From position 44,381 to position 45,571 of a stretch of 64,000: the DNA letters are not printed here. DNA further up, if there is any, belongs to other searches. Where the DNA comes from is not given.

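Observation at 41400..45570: Four head-to-tail paralogs of a membrane-anchored coiled-coil protein that differ by 21-bp (heptad) repeat number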

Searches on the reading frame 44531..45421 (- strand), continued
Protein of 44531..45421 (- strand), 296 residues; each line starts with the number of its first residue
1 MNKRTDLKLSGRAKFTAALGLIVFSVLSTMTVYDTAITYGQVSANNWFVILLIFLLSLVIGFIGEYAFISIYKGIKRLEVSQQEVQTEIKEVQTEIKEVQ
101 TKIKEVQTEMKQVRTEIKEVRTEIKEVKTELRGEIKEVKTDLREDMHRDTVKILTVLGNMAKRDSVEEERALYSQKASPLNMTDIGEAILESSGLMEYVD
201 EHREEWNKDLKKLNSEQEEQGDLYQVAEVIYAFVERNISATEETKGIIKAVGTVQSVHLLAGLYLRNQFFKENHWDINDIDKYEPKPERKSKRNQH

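Call 43: search_protein_families(library=phrogs, alignment_id=A4, max_evalue=0.01)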
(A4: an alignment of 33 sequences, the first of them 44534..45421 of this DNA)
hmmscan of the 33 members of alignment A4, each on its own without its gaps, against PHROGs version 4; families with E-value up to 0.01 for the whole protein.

A. member 1, window:44534-45421:- (296 aa): 15 families
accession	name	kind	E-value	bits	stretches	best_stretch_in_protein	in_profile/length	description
phrog_739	-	lysis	3.4e-08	34.7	1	45-136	6-90/122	Rz-like spanin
phrog_7599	-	unknown function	8.6e-06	27.1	1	74-143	8-78/95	-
phrog_214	-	lysis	1.1e-05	26.4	1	48-145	8-96/176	Rz-like spanin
phrog_2990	-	unknown function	1.2e-05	26.5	1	73-137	40-104/133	-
phrog_77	-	DNA, RNA and nucleotide metabolism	9e-05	22.1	1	76-221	474-608/967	SbcC-like subunit of palindrome specific endonuclease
phrog_1056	-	tail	0.00013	21.8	1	69-152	231-312/582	fibritin neck whisker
phrog_89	-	lysis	0.00026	21.9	1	49-140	5-89/143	Rz-like spanin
phrog_9415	-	unknown function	0.00052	20.9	1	83-149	53-131/168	-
phrog_167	-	tail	0.0006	18.6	1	82-155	192-276/1555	tail length tape measure protein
phrog_1009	-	unknown function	0.00065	20.7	1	59-131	25-92/103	-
phrog_1152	-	lysis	0.001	20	1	47-125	7-93/127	Rz-like spanin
phrog_1535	-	tail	0.0018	17.5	1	80-207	120-243/1152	tail length tape measure protein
phrog_9841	-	lysis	0.0029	18.8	1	45-130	10-96/120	Rz-like spanin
phrog_10512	-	head and packaging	0.0035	17.6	1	82-151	145-215/444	virion structural protein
phrog_5553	-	unknown function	0.004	18.4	0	110-215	9-112/114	-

B. families by the number of members that match (of 33 scanned): 32 families (the first 25 are shown)
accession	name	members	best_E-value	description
phrog_739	-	5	3.4e-08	Rz-like spanin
phrog_9415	-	5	3.2e-07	-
phrog_1009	-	5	0.00019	-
phrog_2990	-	2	1.2e-05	-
phrog_5553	-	2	0.00029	-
phrog_7599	-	1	8.6e-06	-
phrog_214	-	1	1.1e-05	Rz-like spanin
phrog_25820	-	1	3.5e-05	endolysin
phrog_77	-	1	9e-05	SbcC-like subunit of palindrome specific endonuclease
phrog_1056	-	1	0.00013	fibritin neck whisker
phrog_89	-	1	0.00026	Rz-like spanin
phrog_736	-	1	0.00045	-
phrog_473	-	1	0.0005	virion structural protein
phrog_167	-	1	0.0006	tail length tape measure protein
phrog_12015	-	1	0.0006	-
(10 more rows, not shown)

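Call 44: find_encoding_contigs(protein=P0029, flank=6000, max_places=5)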
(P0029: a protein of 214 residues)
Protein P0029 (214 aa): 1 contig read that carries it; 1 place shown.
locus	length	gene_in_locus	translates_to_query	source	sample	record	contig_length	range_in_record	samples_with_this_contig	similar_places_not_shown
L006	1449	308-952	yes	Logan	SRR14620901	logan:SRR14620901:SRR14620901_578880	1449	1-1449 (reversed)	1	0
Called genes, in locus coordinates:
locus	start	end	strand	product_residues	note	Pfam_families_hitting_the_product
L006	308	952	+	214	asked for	-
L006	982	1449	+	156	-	?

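Call 85: find_encoding_contigs(protein=P0016, flank=10000, max_places=4)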
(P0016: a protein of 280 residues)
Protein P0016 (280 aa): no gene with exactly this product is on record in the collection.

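Call 92: find_related_loci(query=A3, collection=metagenome_contigs, flank=8000)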
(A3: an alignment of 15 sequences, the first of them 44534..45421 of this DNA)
Query A3 (296 aa) in metagenome_contigs; peptide patterns used: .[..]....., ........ (x = any residue, [..] = any of these).
292 stretches matched a pattern, but none encodes a relative of the query by tblastn (E <= 1e-3).

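Call 95: search_dna_similar(query=window:44534-45421:-, collection=phages, mode=protein, max_evalue=0.01, max_rows=15)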
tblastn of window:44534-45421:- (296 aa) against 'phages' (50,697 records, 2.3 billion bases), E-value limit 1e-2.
Records with a match: 1; places in all: 1; records where one place covers at least 80% of the query: 0.
Best place of each record, by identity: <60% 1.
By first word of the organism name: Megaira 1.
By host as written in the record: Candidatus Megaira polyxenophila 1.
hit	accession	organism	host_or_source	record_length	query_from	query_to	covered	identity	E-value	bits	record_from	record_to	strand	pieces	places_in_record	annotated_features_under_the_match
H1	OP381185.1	Megaira polyxenophila phage MAnkyphage_25.80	Candidatus Megaira polyxenophila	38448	146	280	46%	25.4%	6e-3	44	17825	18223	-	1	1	hypothetical protein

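Call 96: search_dna_similar(query=window:44534-45421:-, collection=plasmids, mode=protein, max_evalue=0.01, max_rows=15)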
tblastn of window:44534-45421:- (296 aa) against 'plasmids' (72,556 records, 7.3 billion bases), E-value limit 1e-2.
Records with a match: 3; places in all: 4; records where one place covers at least 80% of the query: 0.
Best place of each record, by identity: <60% 3.
By first word of the organism name: Vibrio 2; Aliivibrio 1.
By predicted mobility (MOB-suite, as given by PLSDB): non-mobilizable 2; conjugative 1.
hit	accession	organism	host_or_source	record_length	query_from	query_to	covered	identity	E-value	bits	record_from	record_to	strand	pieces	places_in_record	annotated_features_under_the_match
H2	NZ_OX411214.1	Vibrio campbellii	-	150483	78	142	22%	44.6%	2e-3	47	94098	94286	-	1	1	hypothetical protein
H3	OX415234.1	Vibrio campbellii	marine environment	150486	78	142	22%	44.6%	2e-3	47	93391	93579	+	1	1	record has no annotation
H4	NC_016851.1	Aliivibrio fischeri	Euprymna scolopes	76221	78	146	23%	38.3%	4e-3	46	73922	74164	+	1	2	DUF1640 domain-containing protein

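Call 97: get_annotated_region(hit=H1, flank=5000)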
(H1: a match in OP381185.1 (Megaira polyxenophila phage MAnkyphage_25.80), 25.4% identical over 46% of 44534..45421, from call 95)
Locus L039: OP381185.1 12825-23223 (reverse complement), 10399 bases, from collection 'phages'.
description: Megaira polyxenophila phage MAnkyphage_25.80, complete genome.
organism: Megaira polyxenophila phage MAnkyphage_25.80 (NCBI taxid 2981581)
taxonomy: Viruses; Duplodnaviria; Heunggongvirae; Uroviricota; Caudoviricetes
host: Candidatus Megaira polyxenophila; source: freshwater Cryptomonas sp. SAG 25.80; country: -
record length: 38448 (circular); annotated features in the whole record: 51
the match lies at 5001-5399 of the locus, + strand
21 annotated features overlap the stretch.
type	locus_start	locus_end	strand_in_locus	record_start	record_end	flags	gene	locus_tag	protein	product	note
CDS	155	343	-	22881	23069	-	-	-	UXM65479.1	hypothetical protein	-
CDS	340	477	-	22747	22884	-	-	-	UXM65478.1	hypothetical protein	-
CDS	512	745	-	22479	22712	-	-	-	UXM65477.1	hypothetical protein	-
CDS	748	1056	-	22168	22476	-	-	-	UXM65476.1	DUF1064 domain-containing protein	-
CDS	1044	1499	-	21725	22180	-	-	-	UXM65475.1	lysozyme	-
CDS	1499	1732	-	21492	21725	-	-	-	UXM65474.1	hypothetical protein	-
CDS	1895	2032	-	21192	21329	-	-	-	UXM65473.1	hypothetical protein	-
CDS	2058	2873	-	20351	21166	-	-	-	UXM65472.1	recombination protein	phage recombination protein Bet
CDS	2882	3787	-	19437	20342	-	-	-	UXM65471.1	exonuclease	-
CDS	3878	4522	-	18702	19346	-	-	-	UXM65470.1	hypothetical protein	-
CDS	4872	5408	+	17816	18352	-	-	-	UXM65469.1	hypothetical protein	-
CDS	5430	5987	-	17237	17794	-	-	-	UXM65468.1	hypothetical protein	-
CDS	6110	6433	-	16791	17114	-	-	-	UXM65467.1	transcription regulator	-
CDS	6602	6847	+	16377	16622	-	-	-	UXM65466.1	CCDC90-like domain-containing protein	-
CDS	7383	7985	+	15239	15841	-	-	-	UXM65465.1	replication initiator protein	-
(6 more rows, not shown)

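Call 99: find_encoding_contigs(protein=window:44534-45421:-, flank=3000, max_places=5)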
Protein window:44534-45421:- (296 aa): no gene with exactly this product is on record in the collection.
